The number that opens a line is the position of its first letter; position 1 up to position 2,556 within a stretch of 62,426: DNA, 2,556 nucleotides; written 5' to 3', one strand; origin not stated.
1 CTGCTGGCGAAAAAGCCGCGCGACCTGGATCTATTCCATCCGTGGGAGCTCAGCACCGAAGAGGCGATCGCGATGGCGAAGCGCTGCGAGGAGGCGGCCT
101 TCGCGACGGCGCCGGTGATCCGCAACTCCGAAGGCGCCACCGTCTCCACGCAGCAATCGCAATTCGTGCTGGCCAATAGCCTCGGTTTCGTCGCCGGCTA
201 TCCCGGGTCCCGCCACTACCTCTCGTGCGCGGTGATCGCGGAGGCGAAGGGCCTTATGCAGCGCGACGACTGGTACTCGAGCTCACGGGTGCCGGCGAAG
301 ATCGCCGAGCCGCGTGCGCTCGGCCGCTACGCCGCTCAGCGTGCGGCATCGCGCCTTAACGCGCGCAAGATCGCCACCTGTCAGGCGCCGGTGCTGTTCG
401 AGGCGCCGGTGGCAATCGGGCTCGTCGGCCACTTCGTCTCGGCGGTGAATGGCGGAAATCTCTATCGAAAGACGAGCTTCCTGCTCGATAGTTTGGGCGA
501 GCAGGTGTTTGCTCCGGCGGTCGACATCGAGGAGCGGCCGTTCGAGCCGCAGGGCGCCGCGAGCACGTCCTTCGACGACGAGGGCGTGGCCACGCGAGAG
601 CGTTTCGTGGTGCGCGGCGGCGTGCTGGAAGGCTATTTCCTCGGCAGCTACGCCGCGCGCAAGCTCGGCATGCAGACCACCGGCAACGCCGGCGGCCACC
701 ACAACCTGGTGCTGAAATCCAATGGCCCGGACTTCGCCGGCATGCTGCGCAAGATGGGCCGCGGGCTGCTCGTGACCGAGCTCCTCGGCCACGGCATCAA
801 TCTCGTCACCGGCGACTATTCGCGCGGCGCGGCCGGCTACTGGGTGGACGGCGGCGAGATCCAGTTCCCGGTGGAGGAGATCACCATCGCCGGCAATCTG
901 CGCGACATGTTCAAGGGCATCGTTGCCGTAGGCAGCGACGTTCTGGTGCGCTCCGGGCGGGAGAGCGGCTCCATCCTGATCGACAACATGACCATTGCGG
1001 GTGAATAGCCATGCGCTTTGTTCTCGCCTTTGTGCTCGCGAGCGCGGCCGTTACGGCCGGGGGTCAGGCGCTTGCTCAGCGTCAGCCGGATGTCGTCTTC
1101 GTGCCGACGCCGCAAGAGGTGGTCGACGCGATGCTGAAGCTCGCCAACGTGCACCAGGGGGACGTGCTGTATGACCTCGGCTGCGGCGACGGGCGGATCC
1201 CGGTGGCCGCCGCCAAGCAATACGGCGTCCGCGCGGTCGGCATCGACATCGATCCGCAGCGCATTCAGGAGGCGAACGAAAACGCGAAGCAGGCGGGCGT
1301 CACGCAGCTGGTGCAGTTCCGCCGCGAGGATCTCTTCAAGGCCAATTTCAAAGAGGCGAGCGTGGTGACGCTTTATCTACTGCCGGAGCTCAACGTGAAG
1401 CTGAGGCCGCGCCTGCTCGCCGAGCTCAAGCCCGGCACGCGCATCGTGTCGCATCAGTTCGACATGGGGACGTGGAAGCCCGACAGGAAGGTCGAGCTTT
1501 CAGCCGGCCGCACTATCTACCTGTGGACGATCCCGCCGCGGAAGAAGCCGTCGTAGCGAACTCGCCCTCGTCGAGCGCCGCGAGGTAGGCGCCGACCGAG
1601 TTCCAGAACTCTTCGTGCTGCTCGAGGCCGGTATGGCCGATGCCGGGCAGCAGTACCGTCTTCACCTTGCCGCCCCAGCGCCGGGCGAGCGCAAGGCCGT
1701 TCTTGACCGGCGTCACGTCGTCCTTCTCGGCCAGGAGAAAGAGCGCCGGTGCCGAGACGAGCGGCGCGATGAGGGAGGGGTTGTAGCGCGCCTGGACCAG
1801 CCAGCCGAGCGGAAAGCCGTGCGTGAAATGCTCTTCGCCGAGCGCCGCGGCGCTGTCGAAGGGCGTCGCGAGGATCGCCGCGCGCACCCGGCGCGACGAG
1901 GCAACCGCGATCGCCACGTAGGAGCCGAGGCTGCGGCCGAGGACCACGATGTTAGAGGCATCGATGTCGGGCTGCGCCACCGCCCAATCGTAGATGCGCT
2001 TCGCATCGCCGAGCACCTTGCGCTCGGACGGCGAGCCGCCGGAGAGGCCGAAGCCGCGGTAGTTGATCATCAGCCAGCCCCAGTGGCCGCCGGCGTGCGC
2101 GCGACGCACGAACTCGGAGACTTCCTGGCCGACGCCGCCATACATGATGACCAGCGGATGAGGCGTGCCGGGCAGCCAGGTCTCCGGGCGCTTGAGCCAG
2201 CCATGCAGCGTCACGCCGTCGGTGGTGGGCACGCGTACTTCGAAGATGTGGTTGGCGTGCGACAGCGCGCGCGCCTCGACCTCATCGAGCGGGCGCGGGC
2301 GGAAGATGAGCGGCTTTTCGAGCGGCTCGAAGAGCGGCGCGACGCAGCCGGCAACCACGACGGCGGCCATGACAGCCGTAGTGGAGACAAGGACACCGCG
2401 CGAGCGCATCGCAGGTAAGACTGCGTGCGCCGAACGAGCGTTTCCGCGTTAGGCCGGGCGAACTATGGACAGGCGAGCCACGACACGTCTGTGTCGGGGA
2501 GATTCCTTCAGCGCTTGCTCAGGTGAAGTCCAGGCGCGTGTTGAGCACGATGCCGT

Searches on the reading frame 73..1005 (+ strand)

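Call 49: search_protein_families(library=pfam, proteins=[window:73-1005:+], max_evalue=0.00001)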
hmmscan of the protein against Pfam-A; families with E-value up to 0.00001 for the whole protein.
window:73-1005:+ (311 aa): 2 families
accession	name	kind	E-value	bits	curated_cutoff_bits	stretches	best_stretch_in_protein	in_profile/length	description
PF19289.4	PmbA_TldD_3rd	-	1.7e-66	224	22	1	103-310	2-220/220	PmbA/TldA metallopeptidase C-terminal domain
PF19290.4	PmbA_TldD_2nd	-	4.5e-14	53.3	20.9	1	1-95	14-109/109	PmbA/TldA metallopeptidase central domain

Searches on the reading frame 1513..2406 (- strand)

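Call 49: search_protein_families(library=pfam, proteins=[window:1513-2406:-], max_evalue=0.00001)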
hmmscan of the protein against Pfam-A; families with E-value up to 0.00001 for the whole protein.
window:1513-2406:- (297 aa): 2 families
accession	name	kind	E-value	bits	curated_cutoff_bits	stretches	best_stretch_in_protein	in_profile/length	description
PF12146.15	Hydrolase_4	-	5.8e-08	32.8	27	0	85-183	6-110/239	Serine aminopeptidase, S33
PF00561.26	Abhydrolase_1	-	6.3e-07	29.7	25.8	0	108-191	27-111/245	alpha/beta hydrolase fold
